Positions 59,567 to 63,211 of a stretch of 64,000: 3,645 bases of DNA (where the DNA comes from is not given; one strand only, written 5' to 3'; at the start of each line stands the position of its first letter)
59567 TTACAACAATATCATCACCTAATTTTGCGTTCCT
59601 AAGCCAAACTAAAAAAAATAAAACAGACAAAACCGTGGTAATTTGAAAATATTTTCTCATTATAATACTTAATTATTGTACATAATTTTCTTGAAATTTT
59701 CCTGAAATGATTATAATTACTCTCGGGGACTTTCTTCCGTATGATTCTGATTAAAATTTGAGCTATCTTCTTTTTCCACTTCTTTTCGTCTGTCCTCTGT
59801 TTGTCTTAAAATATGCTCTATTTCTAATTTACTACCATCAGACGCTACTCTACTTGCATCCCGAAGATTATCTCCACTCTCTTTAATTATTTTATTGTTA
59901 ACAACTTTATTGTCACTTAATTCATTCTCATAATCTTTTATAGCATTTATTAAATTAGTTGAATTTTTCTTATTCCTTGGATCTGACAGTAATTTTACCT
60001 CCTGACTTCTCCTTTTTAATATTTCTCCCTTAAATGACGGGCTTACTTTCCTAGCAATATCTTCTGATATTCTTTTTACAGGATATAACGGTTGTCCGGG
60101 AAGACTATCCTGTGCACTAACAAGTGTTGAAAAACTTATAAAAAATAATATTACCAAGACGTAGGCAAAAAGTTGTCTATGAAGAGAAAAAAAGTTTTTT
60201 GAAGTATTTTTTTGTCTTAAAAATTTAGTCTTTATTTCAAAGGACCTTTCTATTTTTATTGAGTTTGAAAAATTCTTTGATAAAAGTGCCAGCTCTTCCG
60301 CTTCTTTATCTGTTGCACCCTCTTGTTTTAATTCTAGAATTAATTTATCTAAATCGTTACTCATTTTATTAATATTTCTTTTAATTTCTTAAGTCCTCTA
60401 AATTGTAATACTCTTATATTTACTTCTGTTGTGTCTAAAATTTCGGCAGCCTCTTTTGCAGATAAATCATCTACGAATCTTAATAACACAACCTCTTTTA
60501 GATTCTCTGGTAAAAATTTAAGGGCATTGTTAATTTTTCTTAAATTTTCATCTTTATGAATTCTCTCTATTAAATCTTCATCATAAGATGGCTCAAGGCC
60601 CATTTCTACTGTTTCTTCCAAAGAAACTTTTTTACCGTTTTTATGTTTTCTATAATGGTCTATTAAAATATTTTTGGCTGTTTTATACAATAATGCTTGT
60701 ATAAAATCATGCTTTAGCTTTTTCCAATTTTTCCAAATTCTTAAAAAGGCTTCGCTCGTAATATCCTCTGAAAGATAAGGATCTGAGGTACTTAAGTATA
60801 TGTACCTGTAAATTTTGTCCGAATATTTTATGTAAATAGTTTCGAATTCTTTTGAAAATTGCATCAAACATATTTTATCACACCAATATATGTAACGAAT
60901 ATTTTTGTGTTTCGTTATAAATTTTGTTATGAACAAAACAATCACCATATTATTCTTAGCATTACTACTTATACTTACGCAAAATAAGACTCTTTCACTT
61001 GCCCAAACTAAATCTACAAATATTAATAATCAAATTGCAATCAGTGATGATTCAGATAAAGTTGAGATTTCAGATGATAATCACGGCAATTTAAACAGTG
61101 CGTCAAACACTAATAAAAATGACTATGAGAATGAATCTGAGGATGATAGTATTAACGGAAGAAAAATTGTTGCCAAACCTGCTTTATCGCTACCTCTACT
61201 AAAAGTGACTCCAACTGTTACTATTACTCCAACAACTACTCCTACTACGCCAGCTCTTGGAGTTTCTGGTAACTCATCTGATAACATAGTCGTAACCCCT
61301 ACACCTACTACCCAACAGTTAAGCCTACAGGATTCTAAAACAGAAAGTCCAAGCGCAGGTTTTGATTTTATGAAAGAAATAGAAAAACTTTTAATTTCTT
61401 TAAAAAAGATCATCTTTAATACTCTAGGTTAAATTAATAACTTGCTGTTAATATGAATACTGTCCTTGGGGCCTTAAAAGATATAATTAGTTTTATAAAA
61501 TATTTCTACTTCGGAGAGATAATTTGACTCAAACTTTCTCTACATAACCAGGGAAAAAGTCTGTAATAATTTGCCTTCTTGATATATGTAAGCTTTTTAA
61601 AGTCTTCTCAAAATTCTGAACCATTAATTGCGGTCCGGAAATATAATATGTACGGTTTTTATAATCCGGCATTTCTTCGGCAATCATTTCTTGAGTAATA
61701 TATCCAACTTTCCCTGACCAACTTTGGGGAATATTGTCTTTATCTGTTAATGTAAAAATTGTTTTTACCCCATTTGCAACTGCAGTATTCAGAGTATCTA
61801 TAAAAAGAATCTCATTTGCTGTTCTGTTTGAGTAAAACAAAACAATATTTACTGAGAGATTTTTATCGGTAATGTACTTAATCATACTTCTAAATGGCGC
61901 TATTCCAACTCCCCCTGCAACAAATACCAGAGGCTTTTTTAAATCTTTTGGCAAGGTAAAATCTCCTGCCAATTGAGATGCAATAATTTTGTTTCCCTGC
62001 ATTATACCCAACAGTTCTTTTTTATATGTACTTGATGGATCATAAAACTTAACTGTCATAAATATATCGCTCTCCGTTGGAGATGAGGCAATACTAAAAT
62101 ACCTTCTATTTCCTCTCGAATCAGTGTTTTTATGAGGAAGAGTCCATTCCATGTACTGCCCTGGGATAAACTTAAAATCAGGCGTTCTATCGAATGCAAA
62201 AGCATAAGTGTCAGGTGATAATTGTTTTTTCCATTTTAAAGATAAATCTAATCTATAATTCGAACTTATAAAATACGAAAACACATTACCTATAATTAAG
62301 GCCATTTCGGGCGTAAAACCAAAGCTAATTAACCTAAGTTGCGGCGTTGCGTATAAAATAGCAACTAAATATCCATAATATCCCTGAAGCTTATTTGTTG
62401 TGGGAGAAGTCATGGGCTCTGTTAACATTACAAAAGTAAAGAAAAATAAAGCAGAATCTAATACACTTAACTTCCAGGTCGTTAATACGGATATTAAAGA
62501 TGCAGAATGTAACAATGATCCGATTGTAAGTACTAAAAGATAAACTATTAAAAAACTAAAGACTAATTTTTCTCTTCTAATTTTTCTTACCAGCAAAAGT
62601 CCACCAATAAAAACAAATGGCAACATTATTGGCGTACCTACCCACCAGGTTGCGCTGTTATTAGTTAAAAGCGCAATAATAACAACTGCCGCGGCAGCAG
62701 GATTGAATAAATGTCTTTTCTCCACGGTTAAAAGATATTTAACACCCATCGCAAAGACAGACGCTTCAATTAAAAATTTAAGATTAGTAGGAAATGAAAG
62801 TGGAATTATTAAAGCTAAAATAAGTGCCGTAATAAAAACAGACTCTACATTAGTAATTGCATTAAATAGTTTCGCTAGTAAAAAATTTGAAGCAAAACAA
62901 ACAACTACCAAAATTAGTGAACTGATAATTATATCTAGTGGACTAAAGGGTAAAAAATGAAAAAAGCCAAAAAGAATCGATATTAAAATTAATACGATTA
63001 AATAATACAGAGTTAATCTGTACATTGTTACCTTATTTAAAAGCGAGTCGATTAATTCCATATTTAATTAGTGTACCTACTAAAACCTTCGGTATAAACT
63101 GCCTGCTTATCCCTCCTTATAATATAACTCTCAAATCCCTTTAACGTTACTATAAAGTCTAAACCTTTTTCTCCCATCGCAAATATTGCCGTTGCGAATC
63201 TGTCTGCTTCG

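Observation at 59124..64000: Compact flavin-based transmembrane electron-transfer module (ApbE, RnfD-like::FNR fusion, extracytoplasmic FMN-binding protein) next to an ECF sigma/anti-sigma pair and a CDF metal exporter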

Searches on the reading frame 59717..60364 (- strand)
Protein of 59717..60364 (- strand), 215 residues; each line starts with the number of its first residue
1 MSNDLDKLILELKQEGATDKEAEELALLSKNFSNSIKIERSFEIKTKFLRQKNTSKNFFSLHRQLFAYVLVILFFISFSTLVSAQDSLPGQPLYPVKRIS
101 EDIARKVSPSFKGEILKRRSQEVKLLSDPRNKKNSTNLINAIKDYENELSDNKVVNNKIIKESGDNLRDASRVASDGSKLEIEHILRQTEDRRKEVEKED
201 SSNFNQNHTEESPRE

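Call 3: search_protein_families(library=pfam, proteins=[window:59717-60364:-], max_evalue=0.01)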
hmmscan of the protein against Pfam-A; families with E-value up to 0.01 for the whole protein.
window:59717-60364:- (215 aa): 1 family
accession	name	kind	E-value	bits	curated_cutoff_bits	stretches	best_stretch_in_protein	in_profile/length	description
PF18915.5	DUF5667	-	0.0094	16.8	27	1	87-152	2-73/99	Domain of unknown function (DUF5667)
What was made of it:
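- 59717..60364 (-): Putative single-pass anti-sigma factor. Its start overlaps the sigma stop by 4 nt. DUF5667 is only a weak match (E = 0.0094, below cutoff; call 3).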

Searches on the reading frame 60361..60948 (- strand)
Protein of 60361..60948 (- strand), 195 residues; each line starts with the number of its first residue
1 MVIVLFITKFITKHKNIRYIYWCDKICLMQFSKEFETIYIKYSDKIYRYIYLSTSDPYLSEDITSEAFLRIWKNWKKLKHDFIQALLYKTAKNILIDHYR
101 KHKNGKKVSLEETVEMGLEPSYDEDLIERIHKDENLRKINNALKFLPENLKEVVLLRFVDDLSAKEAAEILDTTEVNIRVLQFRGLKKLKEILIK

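Call 3: search_protein_families(library=pfam, proteins=[window:60361-60948:-], max_evalue=0.01)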
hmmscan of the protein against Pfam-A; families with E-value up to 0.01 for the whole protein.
window:60361-60948:- (195 aa): 4 families
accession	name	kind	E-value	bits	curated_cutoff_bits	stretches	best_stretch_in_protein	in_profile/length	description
PF08281.18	Sigma70_r4_2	-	8.3e-11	41.8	25.7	1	137-189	2-54/54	Sigma-70, region 4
PF04545.22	Sigma70_r4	-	1.8e-10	40.6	24.1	1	142-191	1-50/50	Sigma-70, region 4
PF04542.20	Sigma70_r2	-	4.9e-10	39.5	24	1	39-103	2-69/71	Sigma-70 region 2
PF07638.17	Sigma70_ECF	-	0.0011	19.4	21.1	1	80-175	72-165/185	ECF sigma factor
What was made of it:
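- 60361..60864 (-): ECF-type sigma factor with regions 2 and 4 only. The ORF could start as far upstream as 60948. Pfam Sigma70_r2 4.9e-10 and Sigma70_r4_2 8.3e-11 (call 3).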

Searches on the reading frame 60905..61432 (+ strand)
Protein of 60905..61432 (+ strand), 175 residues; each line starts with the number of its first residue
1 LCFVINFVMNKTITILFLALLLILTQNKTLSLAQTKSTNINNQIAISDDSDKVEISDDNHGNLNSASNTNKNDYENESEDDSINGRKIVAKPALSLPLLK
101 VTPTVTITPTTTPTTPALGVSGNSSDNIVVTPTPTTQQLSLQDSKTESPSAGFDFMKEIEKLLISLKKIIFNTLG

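Call 3: search_protein_families(library=pfam, proteins=[window:60905-61432:+], max_evalue=0.01)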
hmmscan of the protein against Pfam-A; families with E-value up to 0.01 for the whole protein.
window:60905-61432:+ (175 aa): 0 families
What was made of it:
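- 60929..61432 (+): Gene for a secreted Thr/Pro-rich protein of unknown function. It is convergent with the fusion gene and divergent from the sigma gene, so it splits the module into two transcription units. It has no Pfam hit (call 3).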

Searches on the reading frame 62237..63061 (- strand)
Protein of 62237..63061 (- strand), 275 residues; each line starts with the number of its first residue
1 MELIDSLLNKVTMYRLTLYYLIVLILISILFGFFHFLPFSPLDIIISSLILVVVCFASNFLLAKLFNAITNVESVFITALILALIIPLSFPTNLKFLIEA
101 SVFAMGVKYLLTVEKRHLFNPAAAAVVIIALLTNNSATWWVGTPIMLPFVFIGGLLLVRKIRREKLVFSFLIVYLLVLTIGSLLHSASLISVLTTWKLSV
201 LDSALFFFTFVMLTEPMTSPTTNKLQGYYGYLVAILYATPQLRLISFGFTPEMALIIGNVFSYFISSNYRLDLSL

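Call 12: search_solved_structures(query=window:62255-63061:-, max_evalue=10, show_alignments=5)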
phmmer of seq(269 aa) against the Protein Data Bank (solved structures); distinct sequences matched with E-value up to 10: 3.
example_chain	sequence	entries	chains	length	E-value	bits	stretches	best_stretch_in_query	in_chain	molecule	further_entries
9ud3_B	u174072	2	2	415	1.1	12.3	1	156-262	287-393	Na(+)-translocating NADH-quinone reductase subunit B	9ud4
7xk3_B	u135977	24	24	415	1.1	12.3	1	156-262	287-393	Na(+)-translocating NADH-quinone reductase subunit B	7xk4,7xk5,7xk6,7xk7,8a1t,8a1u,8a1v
9lrr_B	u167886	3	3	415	1.5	11.9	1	156-262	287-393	Na(+)-translocating NADH-quinone reductase subunit B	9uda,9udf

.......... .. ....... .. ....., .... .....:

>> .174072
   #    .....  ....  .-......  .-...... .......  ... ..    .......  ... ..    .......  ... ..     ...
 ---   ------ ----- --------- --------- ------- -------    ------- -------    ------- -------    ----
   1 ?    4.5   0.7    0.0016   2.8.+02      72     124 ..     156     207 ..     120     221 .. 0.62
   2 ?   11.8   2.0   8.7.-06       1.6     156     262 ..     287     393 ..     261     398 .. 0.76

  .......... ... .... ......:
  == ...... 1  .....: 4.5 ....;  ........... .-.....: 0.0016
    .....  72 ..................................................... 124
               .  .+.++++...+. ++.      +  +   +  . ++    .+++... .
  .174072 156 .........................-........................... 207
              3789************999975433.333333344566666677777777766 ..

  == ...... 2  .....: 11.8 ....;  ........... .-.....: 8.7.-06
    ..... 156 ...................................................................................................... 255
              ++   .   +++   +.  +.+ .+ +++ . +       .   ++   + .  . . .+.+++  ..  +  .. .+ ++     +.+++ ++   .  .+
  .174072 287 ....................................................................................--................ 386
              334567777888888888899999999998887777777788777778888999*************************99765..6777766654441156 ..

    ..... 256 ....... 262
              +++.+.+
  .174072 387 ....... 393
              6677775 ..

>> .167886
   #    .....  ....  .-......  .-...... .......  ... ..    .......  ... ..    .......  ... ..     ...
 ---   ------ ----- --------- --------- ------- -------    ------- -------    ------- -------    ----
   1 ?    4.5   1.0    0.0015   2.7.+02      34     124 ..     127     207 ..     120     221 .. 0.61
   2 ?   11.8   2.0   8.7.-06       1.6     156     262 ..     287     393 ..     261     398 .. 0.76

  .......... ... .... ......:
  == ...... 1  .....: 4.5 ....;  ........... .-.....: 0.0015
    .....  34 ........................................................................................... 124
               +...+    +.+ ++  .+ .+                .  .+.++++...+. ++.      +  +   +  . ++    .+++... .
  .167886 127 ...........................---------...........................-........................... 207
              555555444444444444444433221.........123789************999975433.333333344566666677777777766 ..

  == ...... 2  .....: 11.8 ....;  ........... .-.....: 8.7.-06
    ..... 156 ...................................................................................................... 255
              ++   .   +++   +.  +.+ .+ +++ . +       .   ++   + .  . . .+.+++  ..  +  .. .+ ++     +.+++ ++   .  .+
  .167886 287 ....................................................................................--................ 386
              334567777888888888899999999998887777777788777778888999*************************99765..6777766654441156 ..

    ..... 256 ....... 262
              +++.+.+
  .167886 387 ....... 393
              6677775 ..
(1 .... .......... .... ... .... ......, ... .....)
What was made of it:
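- Checked: F119-N-P-A122 aligns to LNPA of V. cholerae NqrB (call 12).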

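Call 18: search_protein_representatives(protein=window:62237-63061:-)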
Query: 275 residues. Proteins with E-value up to 0.001 (for the whole library): 1527; up to 1e-10: 754; up to 1e-30: 316. The best 150 are listed.
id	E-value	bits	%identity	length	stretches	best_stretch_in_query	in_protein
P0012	2.1e-111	388.2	67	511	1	3-275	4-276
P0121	8.4e-99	346.9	59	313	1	3-274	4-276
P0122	1.4e-70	254.5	50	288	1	2-266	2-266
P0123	1.1e-68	248.3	47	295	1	3-265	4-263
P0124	8.3e-65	235.5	46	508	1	1-274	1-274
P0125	1.5e-64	234.7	51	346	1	3-273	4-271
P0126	1.9e-62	227.8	46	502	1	5-266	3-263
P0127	3.9e-62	226.8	47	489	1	1-274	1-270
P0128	1.0e-61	225.4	49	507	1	1-275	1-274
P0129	2.2e-61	224.3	59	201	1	3-184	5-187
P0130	8.3e-61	222.4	45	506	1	3-272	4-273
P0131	1.1e-59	218.8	47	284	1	2-271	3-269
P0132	1.3e-59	218.5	46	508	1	2-274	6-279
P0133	1.5e-58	215.0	47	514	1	2-268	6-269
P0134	2.7e-57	210.9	47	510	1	4-274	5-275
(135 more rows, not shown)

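Call 46: search_solved_structures(query=A3, max_evalue=1, show_alignments=4)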
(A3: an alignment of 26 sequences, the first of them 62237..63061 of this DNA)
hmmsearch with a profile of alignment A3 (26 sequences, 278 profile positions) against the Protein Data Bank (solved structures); distinct sequences matched with E-value up to 1: 5.
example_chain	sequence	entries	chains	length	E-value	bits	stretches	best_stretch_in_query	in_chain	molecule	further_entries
9lrr_B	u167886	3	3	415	3e-06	30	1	144-262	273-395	Na(+)-translocating NADH-quinone reductase subunit B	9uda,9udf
8ahx_D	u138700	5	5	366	4.2e-06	29.6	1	151-261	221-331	Ion-translocating oxidoreductase complex subunit D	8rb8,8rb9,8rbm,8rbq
7xk3_B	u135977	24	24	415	5.4e-06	29.2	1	144-262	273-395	Na(+)-translocating NADH-quinone reductase subunit B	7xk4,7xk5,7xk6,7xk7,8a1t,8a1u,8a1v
9ud3_B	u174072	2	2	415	5.4e-06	29.2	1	144-262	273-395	Na(+)-translocating NADH-quinone reductase subunit B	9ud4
7zc6_D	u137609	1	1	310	0.21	14.1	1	143-260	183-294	RnfD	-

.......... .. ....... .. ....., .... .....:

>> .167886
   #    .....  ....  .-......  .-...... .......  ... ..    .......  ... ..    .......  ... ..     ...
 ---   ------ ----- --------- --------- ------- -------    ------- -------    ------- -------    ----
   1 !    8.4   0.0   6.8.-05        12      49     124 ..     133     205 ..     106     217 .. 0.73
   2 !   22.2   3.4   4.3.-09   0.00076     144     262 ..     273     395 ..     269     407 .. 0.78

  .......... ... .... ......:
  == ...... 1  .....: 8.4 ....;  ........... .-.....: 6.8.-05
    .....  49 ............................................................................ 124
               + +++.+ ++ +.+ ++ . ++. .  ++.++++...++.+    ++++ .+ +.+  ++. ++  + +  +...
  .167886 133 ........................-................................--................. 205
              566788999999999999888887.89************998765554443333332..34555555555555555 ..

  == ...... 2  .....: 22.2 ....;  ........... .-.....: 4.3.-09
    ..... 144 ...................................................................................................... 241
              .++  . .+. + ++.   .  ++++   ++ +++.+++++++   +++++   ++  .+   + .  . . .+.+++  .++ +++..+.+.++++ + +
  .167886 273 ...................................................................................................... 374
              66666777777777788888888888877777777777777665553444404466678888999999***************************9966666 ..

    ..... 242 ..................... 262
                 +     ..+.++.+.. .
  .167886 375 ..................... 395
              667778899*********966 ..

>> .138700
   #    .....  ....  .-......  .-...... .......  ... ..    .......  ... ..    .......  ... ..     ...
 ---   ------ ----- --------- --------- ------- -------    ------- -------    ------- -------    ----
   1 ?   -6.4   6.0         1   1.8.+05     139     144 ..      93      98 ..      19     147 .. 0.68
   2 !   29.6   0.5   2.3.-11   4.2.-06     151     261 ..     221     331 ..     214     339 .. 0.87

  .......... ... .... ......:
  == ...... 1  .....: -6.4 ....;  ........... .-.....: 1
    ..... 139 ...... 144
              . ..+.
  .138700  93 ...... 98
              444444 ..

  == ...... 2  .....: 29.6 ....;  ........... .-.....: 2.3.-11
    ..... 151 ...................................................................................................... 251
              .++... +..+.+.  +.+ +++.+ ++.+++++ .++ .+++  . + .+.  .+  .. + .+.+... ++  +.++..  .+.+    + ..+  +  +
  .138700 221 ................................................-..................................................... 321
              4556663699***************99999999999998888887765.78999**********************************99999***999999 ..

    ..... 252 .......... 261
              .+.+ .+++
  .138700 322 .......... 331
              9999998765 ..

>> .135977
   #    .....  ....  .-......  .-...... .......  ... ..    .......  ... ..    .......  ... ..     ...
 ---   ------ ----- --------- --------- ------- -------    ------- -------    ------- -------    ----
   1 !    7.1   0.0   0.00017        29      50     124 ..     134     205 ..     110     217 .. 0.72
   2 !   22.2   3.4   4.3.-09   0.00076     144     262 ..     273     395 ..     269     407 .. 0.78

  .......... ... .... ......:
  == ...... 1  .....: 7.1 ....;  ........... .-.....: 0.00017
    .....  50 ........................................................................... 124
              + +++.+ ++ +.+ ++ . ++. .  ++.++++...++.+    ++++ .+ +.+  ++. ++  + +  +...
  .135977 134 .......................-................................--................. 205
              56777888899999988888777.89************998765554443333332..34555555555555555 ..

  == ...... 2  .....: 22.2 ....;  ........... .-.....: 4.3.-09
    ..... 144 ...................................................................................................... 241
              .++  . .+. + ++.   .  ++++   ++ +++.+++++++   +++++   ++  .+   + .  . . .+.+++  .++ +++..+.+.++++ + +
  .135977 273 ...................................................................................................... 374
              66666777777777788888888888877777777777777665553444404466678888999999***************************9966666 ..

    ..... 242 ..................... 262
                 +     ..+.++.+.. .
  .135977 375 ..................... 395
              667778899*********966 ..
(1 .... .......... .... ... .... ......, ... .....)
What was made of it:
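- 62258..63061 (-): RnfD/NqrB-like membrane domain of the fusion protein (residues 1-268). It has 10 TM helices with both ends in the cytoplasm. A family profile hits NqrB at 3e-6 and RnfD at 4.2e-6 (call 46).
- Checked: F210-x-M-x-T-E215-P-x-T-S-P220 aligns to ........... of NqrB and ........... of A. vinelandii RnfD (calls 12, 46).
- The periplasmic loop region, including NqrB A263 whose backbone carbonyl helps coordinate Na+, is deleted (calls 12, 46).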

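Call 47: predict_structure(alignment_id=A2)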
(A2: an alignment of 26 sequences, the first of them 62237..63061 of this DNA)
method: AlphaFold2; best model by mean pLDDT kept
length: 275 residues; sequences in the alignment: 26
mean_pLDDT: 87.1   pTM: 0.86
mean pLDDT of the five models: 87.1, 86.9, 86.4, 85.9, 84.6
residues with pLDDT >= 90: 138; 70-90: 116; 50-70: 15; < 50: 6
segments of 3 or more residues with pLDDT < 50: 270-275
pLDDT, mean of each block of 10 residues (from residue 1): 79 90 96 92 95 95 82 90 90 90 89 70 89 83 92 93 94 94 86 88 91 87 91 92 75 92 72 38
secondary structure, 60 per line:
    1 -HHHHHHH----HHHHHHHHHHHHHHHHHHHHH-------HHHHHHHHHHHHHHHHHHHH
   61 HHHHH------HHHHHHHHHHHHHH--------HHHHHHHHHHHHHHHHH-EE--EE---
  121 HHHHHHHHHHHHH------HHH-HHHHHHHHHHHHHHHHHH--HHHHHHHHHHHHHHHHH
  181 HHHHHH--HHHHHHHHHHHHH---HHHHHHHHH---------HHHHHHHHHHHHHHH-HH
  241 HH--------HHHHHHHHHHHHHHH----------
elements in order: H2-8 H13-33 H41-65 H72-85 H94-110 H121-133 H144-161 H164-186 H189-201 H205-213 H223-237 H239-242 H251-265
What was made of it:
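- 62258..63061 (-): The AF2 model has pLDDT 87 and pTM 0.86 (call 47).
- By alignment with NqrB D346 it lies at the cytoplasmic end of TM8 (calls 12, 46, 47).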

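Call 49: fold_search(model_id=the predicted structure, library=pdb)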
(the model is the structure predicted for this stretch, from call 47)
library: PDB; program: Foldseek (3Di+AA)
matches with E <= 10: 126; with E <= 0.001: 11
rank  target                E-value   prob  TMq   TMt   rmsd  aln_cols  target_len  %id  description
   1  9eri_D                3.7e-06  1.00  0.69  0.60   6.8       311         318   19  Cryo-EM structure of sodium pumping Rnf complex from Acetobacterium woodii bound to NADH (released 2025-03-05)
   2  8rbq_D                7.0e-06  1.00  0.75  0.68   6.3       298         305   18  Cryo-EM structure of the NADH:ferredoxin oxidoreductase RNF from Azotobacter vinelandii, dithionite reduced (released 2024-06-26)
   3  8ahx_D                1.2e-05  1.00  0.71  0.57   6.9       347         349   16  Cryo-EM structure of the nitrogen-fixation associated NADH:ferredoxin oxidoreductase RNF from Azotobacter vinelandii (released 2023-11-01)
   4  9uuu_B                5.8e-05  1.00  0.62  0.46   5.5       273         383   15  Cryo-EM structure of Na+-translocating NADH-ubiquinone oxidoreductase from Vibrio cholerae reduced by NADH (released 2025-06-25)
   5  7zc6_D                8.3e-05  1.00  0.72  0.65   5.7       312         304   16  Na+ - translocating ferredoxin: NAD+ reductase (Rnf) of C. tetanomorphum (released 2022-09-28)
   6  9ud3_B                9.5e-05  1.00  0.57  0.42   6.1       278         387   14  Cryo-EM structure of Na+-translocating NADH-ubiquinone oxidoreductase NqrB-T236Y mutant from Vibrio cholerae (released 2025-06-25)
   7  7xk3_B                1.1e-04  1.00  0.62  0.46   5.2       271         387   17  Cryo-EM structure of Na+-pumping NADH-ubiquinone oxidoreductase from Vibrio cholerae, state 1 (released 2022-07-20)
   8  7xk6_B                1.5e-04  1.00  0.63  0.44   5.5       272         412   16  Cryo-EM structure of Na+-pumping NADH-ubiquinone oxidoreductase from Vibrio cholerae, with aurachin D-42 (released 2022-07-20)
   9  8ad0_B                6.3e-04  1.00  0.61  0.45   6.0       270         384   17  X-ray structure of Na+-NQR from Vibrio cholerae in different conformation at 3.1 A (released 2023-07-12)
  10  9lrr_B                7.9e-04  1.00  0.64  0.44   5.1       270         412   16  Cryo-EM structure of Na+-translocating NADH-ubiquinone oxidoreductase NqrB-G141A mutant from Vibrio cholerae with boun (released 2025-04-23)
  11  8a1x_B                9.1e-04  1.00  0.63  0.45   5.8       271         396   17  Sodium pumping NADH-quinone oxidoreductase with inhibitor DQA (released 2023-06-14)
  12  8evu_B                1.1e-03  1.00  0.59  0.41   5.5       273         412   16  Cryo EM structure of Vibrio cholerae NQR (released 2022-11-16)
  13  8acw_B                1.3e-03  1.00  0.60  0.45   5.3       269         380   17  X-ray structure of Na+-NQR from Vibrio cholerae at 3.4 A resolution (released 2023-07-12)
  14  8a1v_B                2.1e-03  1.00  0.58  0.42   5.7       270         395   18  Sodium pumping NADH-quinone oxidoreductase with substrate Q2 (released 2023-06-14)
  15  8a1t_B                2.2e-03  1.00  0.58  0.42   5.8       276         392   17  Sodium pumping NADH-quinone oxidoreductase (released 2023-06-14)
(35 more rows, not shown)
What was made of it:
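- The RnfD/NqrB fold is distantly similar to Rh and urea transporters (call 49, E > 0.4).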
